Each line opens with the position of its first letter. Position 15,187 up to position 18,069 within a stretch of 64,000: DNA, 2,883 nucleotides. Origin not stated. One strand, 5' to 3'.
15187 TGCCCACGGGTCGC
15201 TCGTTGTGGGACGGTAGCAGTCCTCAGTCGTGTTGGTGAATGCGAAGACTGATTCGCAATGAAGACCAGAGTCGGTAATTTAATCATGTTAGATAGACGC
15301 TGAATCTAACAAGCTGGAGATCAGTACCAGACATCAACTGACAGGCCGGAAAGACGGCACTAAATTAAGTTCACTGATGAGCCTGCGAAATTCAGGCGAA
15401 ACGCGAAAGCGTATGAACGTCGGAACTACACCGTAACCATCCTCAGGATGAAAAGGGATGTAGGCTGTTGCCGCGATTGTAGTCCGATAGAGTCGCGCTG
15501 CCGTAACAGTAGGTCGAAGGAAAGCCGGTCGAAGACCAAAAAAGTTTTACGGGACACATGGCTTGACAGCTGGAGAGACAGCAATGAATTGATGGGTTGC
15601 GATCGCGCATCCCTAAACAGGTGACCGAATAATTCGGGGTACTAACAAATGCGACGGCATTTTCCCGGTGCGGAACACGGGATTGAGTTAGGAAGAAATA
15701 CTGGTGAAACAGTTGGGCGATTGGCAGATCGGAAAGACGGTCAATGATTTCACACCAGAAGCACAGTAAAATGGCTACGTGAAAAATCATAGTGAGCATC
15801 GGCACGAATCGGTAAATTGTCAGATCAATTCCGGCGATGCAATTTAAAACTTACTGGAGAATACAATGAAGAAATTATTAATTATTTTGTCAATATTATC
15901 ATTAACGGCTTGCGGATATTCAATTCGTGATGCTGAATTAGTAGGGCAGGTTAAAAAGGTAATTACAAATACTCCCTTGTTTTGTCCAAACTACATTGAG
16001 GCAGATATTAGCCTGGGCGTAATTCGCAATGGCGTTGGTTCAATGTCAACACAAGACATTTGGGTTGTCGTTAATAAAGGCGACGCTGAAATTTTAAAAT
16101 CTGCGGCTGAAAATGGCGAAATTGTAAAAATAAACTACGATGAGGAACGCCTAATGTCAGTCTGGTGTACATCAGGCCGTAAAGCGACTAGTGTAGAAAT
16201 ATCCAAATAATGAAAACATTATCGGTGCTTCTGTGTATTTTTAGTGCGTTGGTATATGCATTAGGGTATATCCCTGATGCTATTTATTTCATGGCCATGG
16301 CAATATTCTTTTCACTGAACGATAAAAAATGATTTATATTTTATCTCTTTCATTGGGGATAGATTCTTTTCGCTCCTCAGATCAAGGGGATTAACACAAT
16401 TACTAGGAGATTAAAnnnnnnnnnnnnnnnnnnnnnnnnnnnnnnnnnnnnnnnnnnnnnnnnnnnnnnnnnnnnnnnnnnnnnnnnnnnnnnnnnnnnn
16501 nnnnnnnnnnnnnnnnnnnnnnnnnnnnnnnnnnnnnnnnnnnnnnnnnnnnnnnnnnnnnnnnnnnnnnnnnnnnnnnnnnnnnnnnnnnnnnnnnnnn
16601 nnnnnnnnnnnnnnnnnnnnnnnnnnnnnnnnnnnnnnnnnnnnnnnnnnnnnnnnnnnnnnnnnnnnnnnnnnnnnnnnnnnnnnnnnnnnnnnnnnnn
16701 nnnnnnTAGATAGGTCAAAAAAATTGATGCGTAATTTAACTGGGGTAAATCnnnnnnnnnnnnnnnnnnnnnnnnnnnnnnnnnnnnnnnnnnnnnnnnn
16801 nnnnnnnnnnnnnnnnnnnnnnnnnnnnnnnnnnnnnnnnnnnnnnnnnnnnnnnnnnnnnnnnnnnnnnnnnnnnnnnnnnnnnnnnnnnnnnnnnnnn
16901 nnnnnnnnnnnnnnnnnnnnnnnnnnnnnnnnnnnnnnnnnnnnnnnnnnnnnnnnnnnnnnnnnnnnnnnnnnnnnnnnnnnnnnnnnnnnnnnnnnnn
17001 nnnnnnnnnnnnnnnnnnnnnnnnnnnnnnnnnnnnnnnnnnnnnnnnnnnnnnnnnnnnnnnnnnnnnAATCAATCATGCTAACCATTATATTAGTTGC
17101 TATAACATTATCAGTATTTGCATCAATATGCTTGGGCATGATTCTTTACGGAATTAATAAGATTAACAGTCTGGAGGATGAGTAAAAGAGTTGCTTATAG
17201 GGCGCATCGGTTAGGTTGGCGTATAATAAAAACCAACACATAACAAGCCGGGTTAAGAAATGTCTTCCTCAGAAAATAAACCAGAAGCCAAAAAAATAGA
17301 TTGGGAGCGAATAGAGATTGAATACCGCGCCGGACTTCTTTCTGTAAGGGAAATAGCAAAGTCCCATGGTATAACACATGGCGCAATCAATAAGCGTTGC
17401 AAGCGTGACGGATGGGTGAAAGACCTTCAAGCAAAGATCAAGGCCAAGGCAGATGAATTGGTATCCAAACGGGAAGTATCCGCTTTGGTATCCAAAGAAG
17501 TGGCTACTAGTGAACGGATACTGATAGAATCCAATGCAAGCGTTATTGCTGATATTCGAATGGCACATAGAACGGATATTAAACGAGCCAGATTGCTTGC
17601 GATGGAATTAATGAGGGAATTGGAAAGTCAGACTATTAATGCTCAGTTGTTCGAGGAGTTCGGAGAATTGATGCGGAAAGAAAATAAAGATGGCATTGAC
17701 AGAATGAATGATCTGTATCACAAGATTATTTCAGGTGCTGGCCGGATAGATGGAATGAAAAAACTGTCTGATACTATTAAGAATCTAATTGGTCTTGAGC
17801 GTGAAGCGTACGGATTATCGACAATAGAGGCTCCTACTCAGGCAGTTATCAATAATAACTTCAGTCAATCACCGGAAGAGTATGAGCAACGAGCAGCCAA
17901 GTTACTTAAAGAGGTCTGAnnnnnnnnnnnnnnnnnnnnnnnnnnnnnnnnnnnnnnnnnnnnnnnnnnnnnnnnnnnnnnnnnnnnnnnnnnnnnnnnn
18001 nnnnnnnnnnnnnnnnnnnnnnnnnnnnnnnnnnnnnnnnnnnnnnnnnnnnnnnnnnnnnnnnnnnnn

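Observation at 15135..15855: About 0.7 kb ORF-free, GC-enriched, hairpin-dense region at the head of the late block: candidate large structured RNA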

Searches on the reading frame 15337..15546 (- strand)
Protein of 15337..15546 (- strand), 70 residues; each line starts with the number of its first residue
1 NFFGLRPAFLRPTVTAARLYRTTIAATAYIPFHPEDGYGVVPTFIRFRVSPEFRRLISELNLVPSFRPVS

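Call 90: search_protein_families(library=phrogs, proteins=[window:15337-15546:-], max_evalue=0.1)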
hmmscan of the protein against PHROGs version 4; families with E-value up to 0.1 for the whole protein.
seq(70 aa): 0 families

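Call 91: search_protein_families(library=pfam, proteins=[window:15337-15546:-], max_evalue=0.1)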
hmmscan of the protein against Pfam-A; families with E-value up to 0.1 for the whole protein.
seq(70 aa): 0 families

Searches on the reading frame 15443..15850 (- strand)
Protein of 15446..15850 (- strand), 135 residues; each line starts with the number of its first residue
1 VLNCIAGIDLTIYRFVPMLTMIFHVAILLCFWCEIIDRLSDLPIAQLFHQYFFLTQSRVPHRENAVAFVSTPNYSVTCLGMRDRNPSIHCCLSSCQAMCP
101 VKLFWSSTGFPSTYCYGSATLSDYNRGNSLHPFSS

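Call 11: search_protein_families(library=pfam, proteins=[window:15443-15805:-], max_evalue=0.01)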
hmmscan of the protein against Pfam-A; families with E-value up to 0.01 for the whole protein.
window:15443-15805:- (120 aa): 0 families

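Call 34: search_protein_representatives(protein=window:15446-15805:-)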
Query: 120 residues. Proteins with E-value up to 0.001 (for the whole library): 1; up to 1e-10: 0; up to 1e-30: 0. The best 1 are listed.
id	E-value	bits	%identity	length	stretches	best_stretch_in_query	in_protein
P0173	1.1e-10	57.8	26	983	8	50-91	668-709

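Call 90: search_protein_families(library=phrogs, proteins=[window:15446-15850:-], max_evalue=0.1)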
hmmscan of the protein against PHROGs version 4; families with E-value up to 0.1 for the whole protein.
seq(135 aa): 0 families

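Call 91: search_protein_families(library=pfam, proteins=[window:15446-15850:-], max_evalue=0.1)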
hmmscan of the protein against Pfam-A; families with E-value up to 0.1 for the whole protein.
seq(135 aa): 0 families

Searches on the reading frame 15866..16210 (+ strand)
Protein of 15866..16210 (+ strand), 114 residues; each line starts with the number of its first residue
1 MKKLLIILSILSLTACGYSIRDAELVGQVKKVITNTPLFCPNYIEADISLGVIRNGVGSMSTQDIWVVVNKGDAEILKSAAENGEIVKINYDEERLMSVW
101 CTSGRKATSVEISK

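Call 11: search_protein_families(library=pfam, proteins=[window:15866-16210:+], max_evalue=0.01)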
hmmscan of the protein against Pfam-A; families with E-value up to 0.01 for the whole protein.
window:15866-16210:+ (114 aa): 0 families

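Call 13: find_related_loci(query=window:15866-16210:+, collection=genome_contigs, flank=4000)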
Query window:15866-16210:+ (114 aa) in genome_contigs; peptide patterns used: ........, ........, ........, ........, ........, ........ (x = any residue, [..] = any of these).
600 stretches matched a pattern, but none encodes a relative of the query by tblastn (E <= 1e-3).

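Call 14: find_encoding_contigs(protein=window:15866-16207:+, flank=3000, max_places=10)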
Protein window:15866-16207:+ (114 aa): 24 contigs read that carry it; 10 places shown.
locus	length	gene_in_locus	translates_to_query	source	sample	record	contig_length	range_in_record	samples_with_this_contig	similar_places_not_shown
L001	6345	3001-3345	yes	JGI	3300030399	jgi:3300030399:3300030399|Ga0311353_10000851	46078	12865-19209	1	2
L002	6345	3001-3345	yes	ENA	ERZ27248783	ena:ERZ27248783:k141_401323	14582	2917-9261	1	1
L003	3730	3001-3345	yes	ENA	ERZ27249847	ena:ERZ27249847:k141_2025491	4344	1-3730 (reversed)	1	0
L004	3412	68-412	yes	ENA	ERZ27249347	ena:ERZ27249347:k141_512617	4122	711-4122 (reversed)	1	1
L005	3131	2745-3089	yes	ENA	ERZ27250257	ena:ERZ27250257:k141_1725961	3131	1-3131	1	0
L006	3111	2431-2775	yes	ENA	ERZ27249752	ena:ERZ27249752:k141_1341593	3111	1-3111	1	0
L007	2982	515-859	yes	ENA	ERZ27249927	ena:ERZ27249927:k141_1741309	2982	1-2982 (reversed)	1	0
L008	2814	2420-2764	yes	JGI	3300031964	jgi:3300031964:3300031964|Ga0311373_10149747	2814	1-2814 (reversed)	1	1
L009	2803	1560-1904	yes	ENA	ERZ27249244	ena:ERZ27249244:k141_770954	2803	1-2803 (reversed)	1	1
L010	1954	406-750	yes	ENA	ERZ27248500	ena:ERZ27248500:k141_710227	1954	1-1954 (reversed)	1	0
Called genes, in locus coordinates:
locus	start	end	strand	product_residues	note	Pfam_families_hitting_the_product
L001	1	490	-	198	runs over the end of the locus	PF05766:NinG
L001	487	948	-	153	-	PF07105:DUF1367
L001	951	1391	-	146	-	-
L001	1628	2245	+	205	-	PF27195:YdhT_N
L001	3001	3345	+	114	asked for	-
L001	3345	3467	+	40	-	-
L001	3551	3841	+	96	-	-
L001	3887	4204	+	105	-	-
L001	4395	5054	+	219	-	-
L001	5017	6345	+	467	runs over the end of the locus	PF17289:Terminase_6C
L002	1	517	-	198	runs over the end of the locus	PF05766:NinG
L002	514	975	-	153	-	PF07105:DUF1367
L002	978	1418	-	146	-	-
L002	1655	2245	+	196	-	PF27195:YdhT_N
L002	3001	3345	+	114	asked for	-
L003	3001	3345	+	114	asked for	-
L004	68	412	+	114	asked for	-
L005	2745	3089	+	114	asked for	-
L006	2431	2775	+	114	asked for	-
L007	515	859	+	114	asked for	-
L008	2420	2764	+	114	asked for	-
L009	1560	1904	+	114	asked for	-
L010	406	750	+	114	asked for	-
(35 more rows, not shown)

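Call 15: find_related_loci(query=window:15866-16210:+, collection=viral_contigs, flank=4000)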
Query window:15866-16210:+ (114 aa) in viral_contigs; peptide patterns used: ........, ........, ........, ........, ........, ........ (x = any residue, [..] = any of these).
416 stretches matched a pattern, but none encodes a relative of the query by tblastn (E <= 1e-3).

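Call 17: find_homologous_proteins(query=window:15866-16207:+, max_evalue=0.001)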
Query window:15866-16207:+ (114 aa): 52 proteins with E <= 0.001 among 63 candidates.
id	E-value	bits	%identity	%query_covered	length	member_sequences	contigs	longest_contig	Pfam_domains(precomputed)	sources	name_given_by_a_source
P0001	2.3e-65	235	98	100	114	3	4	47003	-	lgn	-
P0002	2.6e-38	148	62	100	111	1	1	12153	-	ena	-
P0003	7.2e-36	140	61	100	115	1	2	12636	-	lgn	-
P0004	2.3e-33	132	61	98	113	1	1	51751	-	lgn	-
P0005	1.6e-30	123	56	97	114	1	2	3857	-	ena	-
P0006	1.9e-30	123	58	100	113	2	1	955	-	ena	-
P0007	2.1e-30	122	57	96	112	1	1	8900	-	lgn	-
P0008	2.2e-30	122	57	98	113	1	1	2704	-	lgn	-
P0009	6.7e-30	121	58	98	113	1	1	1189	-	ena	-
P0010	8.2e-29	117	52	92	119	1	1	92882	-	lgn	-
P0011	1.0e-28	117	50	95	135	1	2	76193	-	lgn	-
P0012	2.9e-28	116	53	98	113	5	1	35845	-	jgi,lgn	-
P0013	3.2e-28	115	55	98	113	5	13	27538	-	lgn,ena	-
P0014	6.5e-28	115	56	98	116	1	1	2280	-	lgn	-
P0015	6.5e-28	115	53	89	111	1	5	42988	-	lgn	-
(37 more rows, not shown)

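Call 18: find_encoding_contigs(protein=P0001, flank=3000, max_places=4)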
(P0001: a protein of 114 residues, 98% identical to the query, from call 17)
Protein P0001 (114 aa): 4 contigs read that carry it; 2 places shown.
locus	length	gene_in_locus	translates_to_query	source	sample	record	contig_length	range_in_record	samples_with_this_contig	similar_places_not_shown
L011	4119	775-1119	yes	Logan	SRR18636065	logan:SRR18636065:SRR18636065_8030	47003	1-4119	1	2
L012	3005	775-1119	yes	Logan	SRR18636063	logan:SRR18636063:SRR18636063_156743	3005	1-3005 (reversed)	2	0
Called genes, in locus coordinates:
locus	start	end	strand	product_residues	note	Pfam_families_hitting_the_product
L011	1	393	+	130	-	?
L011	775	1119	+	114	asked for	-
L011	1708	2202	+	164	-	-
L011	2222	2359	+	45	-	-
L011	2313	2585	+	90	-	-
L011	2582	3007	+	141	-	-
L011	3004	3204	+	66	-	PF04448:DUF551 (weak)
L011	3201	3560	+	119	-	PF10765:Phage_P22_NinX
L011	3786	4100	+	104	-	-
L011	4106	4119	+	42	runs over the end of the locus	-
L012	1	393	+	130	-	?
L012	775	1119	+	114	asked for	-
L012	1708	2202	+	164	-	-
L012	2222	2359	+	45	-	-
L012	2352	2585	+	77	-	-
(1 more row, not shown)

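Call 19: find_encoding_contigs(protein=P0002, flank=3000, max_places=3)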
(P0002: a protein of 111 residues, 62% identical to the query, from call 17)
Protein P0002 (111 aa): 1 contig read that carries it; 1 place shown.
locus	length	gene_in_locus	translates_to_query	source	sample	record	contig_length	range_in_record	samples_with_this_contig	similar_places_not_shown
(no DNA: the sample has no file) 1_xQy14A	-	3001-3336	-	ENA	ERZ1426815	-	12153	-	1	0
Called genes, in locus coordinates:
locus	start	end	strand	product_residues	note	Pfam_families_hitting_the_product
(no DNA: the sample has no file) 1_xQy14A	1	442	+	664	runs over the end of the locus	PF01612:DNA_pol_A_exo1 (weak), PF00476:DNA_pol_A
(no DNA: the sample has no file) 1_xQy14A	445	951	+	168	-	-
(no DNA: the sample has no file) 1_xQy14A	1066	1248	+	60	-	-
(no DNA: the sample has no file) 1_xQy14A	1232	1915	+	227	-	PF02739:5_3_exonuc_N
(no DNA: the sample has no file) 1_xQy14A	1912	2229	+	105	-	-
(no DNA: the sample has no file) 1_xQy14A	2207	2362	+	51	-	-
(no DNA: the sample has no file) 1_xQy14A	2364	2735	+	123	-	PF05367:Phage_endo_I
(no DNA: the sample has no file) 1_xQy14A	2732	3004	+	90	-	-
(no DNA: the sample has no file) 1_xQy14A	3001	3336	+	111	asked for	-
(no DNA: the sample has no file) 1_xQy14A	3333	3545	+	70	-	-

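Call 20: find_encoding_contigs(protein=P0003, flank=3000, max_places=3)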
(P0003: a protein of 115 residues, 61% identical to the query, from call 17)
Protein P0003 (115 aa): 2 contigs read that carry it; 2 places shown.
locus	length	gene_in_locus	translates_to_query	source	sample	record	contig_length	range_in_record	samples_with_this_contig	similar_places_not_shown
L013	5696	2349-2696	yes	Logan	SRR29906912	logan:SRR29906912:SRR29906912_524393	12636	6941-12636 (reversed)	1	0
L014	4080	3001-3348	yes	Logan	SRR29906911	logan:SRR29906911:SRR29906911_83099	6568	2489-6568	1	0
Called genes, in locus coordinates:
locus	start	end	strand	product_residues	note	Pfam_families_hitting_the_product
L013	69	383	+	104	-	-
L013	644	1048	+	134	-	PF13392:HNH_3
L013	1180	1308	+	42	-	-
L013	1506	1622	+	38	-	-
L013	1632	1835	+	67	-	-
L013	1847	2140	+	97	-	-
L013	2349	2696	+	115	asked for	-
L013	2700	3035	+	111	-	-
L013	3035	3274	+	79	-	-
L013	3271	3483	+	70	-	-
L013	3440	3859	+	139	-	-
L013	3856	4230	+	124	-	-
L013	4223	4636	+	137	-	-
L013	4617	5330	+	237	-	PF07722:Peptidase_C26, PF00117:GATase (weak)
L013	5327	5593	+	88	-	-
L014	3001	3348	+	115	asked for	-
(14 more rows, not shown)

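Call 21: find_encoding_contigs(protein=P0004, flank=3000, max_places=3)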
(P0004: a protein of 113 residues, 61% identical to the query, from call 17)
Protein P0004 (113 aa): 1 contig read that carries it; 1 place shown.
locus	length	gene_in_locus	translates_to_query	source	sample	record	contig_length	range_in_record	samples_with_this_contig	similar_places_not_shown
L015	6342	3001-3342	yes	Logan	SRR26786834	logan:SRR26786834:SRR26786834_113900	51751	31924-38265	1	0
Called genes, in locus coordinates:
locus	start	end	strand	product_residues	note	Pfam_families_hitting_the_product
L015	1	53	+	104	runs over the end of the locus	-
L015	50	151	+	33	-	-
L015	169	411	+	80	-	-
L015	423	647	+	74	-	-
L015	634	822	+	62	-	-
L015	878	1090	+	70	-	-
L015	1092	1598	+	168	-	-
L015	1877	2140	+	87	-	-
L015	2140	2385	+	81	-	-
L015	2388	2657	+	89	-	-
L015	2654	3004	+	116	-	-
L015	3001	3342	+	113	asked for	-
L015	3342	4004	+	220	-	PF07722:Peptidase_C26, PF00117:GATase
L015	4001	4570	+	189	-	-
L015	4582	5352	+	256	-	PF14395:COOH-NH2_lig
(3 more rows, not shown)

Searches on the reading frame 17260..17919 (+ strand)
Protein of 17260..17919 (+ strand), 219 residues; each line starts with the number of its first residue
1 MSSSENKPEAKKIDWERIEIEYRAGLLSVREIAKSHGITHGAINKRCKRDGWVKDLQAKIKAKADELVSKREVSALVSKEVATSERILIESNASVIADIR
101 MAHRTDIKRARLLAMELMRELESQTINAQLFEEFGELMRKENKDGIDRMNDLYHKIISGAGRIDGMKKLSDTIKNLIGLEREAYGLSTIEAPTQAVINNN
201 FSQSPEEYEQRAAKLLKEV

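Call 11: search_protein_families(library=pfam, proteins=[window:17260-17919:+], max_evalue=0.01)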
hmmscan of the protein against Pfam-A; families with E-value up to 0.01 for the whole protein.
window:17260-17919:+ (219 aa): 0 families

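Call 24: find_related_loci(query=window:17260-17919:+, collection=metagenome_contigs, flank=5000)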
Query window:17260-17919:+ (219 aa) in metagenome_contigs; peptide patterns used: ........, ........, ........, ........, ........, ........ (x = any residue, [..] = any of these).
119 stretches matched a pattern, but none encodes a relative of the query by tblastn (E <= 1e-3).
